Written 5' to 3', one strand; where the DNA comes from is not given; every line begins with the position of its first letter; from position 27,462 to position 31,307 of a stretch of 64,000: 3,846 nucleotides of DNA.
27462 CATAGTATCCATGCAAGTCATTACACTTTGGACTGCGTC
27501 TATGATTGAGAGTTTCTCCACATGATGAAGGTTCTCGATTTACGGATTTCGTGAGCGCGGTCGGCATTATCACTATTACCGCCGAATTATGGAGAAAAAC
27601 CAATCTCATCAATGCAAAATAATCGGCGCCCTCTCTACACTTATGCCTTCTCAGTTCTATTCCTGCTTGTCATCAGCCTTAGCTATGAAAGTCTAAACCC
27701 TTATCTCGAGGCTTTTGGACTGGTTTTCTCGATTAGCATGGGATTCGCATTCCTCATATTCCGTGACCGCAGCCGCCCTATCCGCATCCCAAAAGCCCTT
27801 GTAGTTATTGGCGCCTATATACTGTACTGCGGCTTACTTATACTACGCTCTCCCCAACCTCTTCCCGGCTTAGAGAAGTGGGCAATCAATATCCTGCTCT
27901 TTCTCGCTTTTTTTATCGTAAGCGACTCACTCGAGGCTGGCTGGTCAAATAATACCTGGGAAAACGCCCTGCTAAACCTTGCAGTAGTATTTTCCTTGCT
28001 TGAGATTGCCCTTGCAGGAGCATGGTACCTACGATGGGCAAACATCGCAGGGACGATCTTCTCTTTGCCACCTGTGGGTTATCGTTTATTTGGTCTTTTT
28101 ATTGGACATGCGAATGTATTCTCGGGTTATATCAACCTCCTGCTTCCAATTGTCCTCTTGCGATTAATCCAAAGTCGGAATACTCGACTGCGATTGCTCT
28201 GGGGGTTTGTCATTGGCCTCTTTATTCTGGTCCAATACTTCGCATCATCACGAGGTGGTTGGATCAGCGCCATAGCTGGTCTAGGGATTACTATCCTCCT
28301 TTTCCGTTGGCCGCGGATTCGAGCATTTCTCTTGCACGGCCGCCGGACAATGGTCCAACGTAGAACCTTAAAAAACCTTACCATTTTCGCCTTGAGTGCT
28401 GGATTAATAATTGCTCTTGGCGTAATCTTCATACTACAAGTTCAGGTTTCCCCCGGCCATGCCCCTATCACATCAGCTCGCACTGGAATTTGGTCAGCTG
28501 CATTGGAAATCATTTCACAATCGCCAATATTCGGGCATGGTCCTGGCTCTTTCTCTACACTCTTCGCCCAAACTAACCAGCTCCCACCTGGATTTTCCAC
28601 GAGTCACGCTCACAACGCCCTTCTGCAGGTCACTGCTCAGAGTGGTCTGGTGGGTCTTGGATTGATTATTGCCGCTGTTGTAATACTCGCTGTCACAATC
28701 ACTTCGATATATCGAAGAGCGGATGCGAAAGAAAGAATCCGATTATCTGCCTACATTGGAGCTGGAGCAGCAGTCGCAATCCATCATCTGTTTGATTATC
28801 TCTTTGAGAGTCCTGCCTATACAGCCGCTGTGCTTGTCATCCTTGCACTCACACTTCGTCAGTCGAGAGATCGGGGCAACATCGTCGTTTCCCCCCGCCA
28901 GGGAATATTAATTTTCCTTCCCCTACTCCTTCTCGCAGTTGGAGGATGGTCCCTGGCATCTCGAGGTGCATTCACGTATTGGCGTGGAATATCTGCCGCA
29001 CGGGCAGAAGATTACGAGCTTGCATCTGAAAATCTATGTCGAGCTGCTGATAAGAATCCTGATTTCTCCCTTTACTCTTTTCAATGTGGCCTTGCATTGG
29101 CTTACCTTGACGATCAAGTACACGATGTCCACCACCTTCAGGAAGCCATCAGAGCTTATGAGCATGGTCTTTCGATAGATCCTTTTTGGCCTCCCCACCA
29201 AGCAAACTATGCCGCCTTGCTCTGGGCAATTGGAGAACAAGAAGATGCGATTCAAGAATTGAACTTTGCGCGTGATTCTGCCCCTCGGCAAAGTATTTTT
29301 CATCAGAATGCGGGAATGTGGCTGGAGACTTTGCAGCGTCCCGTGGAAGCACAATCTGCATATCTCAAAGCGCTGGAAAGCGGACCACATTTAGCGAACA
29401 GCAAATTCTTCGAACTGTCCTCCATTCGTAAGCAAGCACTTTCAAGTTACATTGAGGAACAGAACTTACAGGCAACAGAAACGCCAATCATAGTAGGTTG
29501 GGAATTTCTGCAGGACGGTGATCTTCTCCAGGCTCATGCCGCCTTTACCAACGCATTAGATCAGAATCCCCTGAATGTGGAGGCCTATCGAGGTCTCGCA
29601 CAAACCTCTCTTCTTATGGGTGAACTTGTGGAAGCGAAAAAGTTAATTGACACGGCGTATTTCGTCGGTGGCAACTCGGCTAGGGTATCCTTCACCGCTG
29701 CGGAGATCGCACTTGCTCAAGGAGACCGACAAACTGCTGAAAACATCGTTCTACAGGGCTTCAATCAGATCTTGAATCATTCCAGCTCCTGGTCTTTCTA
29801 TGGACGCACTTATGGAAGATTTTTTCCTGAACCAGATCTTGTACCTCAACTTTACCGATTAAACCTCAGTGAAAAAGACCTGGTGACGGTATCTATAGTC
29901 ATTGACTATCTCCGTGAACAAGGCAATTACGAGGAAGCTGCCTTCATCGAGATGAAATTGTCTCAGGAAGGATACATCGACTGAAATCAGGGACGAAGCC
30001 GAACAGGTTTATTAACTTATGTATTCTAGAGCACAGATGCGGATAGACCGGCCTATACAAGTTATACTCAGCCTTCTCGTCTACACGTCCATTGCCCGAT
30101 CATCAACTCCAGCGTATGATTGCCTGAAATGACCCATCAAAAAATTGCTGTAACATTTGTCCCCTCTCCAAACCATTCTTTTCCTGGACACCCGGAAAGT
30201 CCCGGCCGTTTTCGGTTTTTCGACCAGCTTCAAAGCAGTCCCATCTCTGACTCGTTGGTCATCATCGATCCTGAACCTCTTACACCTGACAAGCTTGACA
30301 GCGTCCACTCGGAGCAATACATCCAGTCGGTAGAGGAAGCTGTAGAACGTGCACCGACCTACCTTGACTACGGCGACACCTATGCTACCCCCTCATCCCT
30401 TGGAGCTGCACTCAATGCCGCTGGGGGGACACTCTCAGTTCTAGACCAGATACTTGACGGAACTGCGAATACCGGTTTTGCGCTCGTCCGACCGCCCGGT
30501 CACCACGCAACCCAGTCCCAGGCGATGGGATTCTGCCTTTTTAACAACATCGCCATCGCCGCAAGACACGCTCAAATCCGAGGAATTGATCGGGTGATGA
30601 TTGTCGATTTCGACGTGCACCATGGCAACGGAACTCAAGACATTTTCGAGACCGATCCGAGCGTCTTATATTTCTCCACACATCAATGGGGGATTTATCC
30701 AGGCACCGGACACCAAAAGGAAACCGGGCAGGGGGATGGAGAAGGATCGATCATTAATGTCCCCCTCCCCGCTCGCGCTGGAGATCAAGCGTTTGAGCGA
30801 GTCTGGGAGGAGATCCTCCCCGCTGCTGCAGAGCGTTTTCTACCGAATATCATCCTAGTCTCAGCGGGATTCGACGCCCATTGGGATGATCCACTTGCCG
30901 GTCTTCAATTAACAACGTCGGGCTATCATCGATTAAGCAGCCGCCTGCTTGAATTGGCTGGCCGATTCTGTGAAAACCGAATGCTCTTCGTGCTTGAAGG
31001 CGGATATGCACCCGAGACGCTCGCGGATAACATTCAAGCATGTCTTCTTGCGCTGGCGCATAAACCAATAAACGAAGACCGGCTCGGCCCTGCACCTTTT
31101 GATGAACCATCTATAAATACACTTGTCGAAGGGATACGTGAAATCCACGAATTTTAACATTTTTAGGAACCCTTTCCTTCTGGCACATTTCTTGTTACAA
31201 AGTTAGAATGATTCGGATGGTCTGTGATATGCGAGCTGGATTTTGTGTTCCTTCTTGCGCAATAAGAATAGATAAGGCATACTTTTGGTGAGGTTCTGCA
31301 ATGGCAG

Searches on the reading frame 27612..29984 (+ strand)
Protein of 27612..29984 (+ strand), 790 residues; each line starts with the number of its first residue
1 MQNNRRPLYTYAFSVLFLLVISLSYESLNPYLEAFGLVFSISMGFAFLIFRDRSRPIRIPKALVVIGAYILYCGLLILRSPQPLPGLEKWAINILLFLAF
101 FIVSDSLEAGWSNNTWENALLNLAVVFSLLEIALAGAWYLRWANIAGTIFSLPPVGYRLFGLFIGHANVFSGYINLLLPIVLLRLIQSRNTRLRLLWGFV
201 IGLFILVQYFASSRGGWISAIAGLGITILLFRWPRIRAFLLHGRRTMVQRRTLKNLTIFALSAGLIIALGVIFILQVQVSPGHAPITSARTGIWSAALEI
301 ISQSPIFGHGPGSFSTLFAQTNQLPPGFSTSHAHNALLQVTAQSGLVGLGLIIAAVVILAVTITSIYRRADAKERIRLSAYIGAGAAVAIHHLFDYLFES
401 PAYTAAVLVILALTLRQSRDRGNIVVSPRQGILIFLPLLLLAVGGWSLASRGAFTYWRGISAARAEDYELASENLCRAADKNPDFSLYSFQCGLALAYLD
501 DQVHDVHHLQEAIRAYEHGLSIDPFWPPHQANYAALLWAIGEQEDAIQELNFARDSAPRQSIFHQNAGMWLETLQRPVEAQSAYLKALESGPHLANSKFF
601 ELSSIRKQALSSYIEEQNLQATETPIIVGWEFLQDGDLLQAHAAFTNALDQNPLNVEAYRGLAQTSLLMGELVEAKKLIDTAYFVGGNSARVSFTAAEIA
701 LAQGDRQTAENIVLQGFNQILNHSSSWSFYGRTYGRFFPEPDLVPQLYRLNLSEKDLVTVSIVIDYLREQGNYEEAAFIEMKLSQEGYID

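Call 6: search_protein_families(library=pfam, proteins=[window:27612-29984:+], max_evalue=0.001)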
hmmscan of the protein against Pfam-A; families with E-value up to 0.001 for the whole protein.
window:27612-29984:+ (790 aa): 8 families
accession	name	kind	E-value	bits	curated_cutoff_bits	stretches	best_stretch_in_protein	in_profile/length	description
PF04932.20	Wzy_C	-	2.4e-16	60.3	31.7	1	201-352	3-148/149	O-Antigen ligase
PF14559.12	TPR_19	-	2.3e-10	41.1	25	1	633-681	2-50/68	Tetratricopeptide repeat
PF07719.23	TPR_2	-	4.9e-09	36.1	27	0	564-592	4-32/34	Tetratricopeptide repeat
PF13432.12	TPR_16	-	1e-05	26.3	32.7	1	629-678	4-53/65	Tetratricopeptide repeat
PF13428.12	TPR_14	-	1.7e-05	25.5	23.5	0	632-664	11-43/44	Tetratricopeptide repeat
PF13414.12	TPR_11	-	0.00026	21.1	26.8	0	631-666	3-38/42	TPR repeat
PF13431.12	TPR_17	-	0.00052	20.5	24.4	0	645-676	2-33/34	Tetratricopeptide repeat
PF23914.1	TPR_CcmH_CycH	-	0.00062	20.1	42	0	507-546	64-103/158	Cytochrome c-type biogenesis protein H TPR domain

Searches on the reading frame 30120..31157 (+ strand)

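Call 64: search_protein_families(library=pfam, proteins=[window:30120-31157:+], max_evalue=0.001)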
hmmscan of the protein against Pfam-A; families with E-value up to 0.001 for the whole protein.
window:30120-31157:+ (345 aa): 1 family
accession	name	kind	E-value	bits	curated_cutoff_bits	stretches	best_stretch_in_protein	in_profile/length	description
PF00850.24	Hist_deacetyl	-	7.8e-97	324.6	27.9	1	24-311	1-297/298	Histone deacetylase domain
